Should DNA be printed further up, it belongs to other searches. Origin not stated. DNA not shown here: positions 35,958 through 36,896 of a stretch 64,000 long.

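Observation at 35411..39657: Co-oriented gene string of nucleic-acid-related domains of unknown collective function: NYN-S1, RibD_C-ASCH, cupin, TM protein, DUF429 (RNase-H fold), TM protein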

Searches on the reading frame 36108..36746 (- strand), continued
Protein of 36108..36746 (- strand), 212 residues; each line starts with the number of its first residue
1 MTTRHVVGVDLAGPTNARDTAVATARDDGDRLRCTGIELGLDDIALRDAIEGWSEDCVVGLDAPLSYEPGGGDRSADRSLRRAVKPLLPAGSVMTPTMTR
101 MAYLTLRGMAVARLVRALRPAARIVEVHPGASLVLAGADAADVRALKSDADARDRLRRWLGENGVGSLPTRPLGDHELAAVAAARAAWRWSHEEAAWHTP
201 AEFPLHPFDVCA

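Call 17: find_encoding_contigs(protein=P0009, flank=8000, max_places=2)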
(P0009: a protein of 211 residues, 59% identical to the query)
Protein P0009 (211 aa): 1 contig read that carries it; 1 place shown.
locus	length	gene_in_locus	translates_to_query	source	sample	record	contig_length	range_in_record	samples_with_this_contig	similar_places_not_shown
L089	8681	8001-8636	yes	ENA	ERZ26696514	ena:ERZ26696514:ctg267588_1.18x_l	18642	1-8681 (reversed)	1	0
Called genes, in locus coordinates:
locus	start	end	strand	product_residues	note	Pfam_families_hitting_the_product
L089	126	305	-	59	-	-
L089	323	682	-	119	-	-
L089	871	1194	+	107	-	PF00011:HSP20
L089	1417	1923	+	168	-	-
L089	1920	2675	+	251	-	PF13421:Band_7_1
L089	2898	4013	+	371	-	PF03865:ShlB (faint), PF01103:Omp85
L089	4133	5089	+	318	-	PF00586:AIRS, PF02769:AIRS_C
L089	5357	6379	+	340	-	-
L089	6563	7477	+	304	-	-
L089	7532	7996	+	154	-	PF20358:DUF6653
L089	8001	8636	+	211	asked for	PF04250:DUF429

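Call 28: predict_structure(alignment_id=A1)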
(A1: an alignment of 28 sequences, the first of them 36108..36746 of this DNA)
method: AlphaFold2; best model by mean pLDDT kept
length: 212 residues; sequences in the alignment: 28
mean_pLDDT: 91.5   pTM: 0.90
mean pLDDT of the five models: 91.5, 90.2, 90.1, 90.1, 89.5
residues with pLDDT >= 90: 159; 70-90: 41; 50-70: 11; < 50: 1
segments of 3 or more residues with pLDDT < 50: none
pLDDT, mean of each block of 10 residues (from residue 1): 89 83 95 97 95 97 87 85 81 58 88 98 97 96 94 98 96 97 98 96 92 96
secondary structure, 60 per line:
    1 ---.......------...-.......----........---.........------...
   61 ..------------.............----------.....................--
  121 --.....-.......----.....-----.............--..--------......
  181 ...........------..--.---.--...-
elements in order: E4-10 E21-27 E32-39 H43-51 E58-62 H75-87 H98-118 E123-127 H129-135 H140-144 H150-162 H175-191 E209-211

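Call 30: fold_search(model_id=the predicted structure, library=pdb)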
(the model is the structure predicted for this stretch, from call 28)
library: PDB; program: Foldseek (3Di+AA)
matches with E <= 10: 793; with E <= 0.001: 0
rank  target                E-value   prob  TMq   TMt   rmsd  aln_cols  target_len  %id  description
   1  4ld0_B                1.0e-03  0.99  0.37  0.45   7.1       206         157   10  T. thermophilus RuvC in complex with Holliday junction substrate (released 2013-09-04)
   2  7xhj_A                1.6e-03  1.00  0.44  0.57   5.3       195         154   10  Crystal structure of RuvC from Deinococcus radiodurans (released 2022-07-06)
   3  7xhj_B                2.0e-03  1.00  0.40  0.53   6.5       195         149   10  Crystal structure of RuvC from Deinococcus radiodurans (released 2022-07-06)
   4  7w8d_A                2.9e-03  1.00  0.44  0.56   5.5       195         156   10  The structure of Deinococcus radiodurans RuvC (released 2022-08-17)
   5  3cpe                  4.2e-03  0.89  0.31  0.14  15.6       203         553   10  Crystal Structure of T4 gp17 (released 2009-01-13)
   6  8dgc_E                4.8e-03  0.72  0.28  0.13  13.7       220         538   11  Avs3 bound to phage PhiV-1 terminase (released 2022-08-03)
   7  6jrg_A                5.8e-03  0.95  0.39  0.47  10.1       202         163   10  Crystal structure of ZmMoc1 H253A mutant in complex with Holliday junction (released 2019-10-23)
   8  3ezk_A                7.4e-03  0.89  0.32  0.14  13.0       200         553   12  Bacteriophage T4 gp17 motor assembly based on crystal structures and cryo-EM reconstructions (released 2009-01-13)
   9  3n4p_B                7.4e-03  0.60  0.27  0.26  17.4       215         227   13  Human cytomegalovirus terminase nuclease domain (released 2010-10-06)
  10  6is8_A                1.1e-02  0.93  0.40  0.49  10.0       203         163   10  Crystal structure of ZmMoc1 D115N mutant in complex with Holliday junction (released 2019-10-23)
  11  6w6e_I                1.2e-02  0.20  0.20  0.14  17.1       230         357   14  The Mycobacterium tuberculosis ClpB disaggregase hexamer structure with a locally refined ClpB middle domain and a Dna (released 2021-05-26)
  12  2f96_A                1.2e-02  0.18  0.19  0.20  14.2       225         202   16  2.1 A crystal structure of Pseudomonas aeruginosa rnase T (Ribonuclease T) (released 2006-02-14)
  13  2wc9                  1.5e-02  0.57  0.27  0.31  16.0       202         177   13  Crystal structure of the g2p (large terminase) nuclease domain from the bacteriophage SPP1 with bound Mn (released 2009-03-24)
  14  6lw3_A                1.8e-02  0.94  0.40  0.53  11.3       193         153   12  Crystal structure of RuvC from Pseudomonas aeruginosa (released 2020-02-26)
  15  8kfv_A                2.0e-02  0.89  0.40  0.49  10.0       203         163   10  Crystal structure of ZmMOC1 K229A in complex with a nicked Holliday junction soaked in Mn2+ for 180 seconds (released 2024-06-26)
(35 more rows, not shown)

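Call 59: find_encoding_contigs(protein=P0018, flank=5000, max_places=3)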
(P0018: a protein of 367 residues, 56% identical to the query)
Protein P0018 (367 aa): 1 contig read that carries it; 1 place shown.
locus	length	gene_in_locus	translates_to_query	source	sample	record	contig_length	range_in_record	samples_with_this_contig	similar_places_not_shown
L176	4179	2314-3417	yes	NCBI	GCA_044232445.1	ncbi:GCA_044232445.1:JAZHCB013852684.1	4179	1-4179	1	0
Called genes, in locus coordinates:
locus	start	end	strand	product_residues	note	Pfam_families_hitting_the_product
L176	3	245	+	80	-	?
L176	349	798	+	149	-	-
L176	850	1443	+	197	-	PF07638:Sigma70_ECF (weak), PF04542:Sigma70_r2, PF08281:Sigma70_r4_2, PF04545:Sigma70_r4 (weak), PF22233:PhyR_sigma-like (faint)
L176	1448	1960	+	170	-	-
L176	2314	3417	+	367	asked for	PF00583:Acetyltransf_1, PF13302:Acetyltransf_3 (weak), PF13508:Acetyltransf_7 (weak), PF04250:DUF429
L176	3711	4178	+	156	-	?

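Call 66: search_solved_structures(query=A1, max_evalue=1)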
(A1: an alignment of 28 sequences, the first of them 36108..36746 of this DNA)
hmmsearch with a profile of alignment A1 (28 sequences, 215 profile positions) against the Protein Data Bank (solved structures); distinct sequences matched with E-value up to 1: 2.
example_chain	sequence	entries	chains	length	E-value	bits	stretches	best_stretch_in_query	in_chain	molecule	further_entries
8cq3_A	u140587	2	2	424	0.096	15.3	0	28-88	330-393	chorismate mutase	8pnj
5m2e_A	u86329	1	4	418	0.34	13.5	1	7-86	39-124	Isocitrate dehydrogenase [NADP]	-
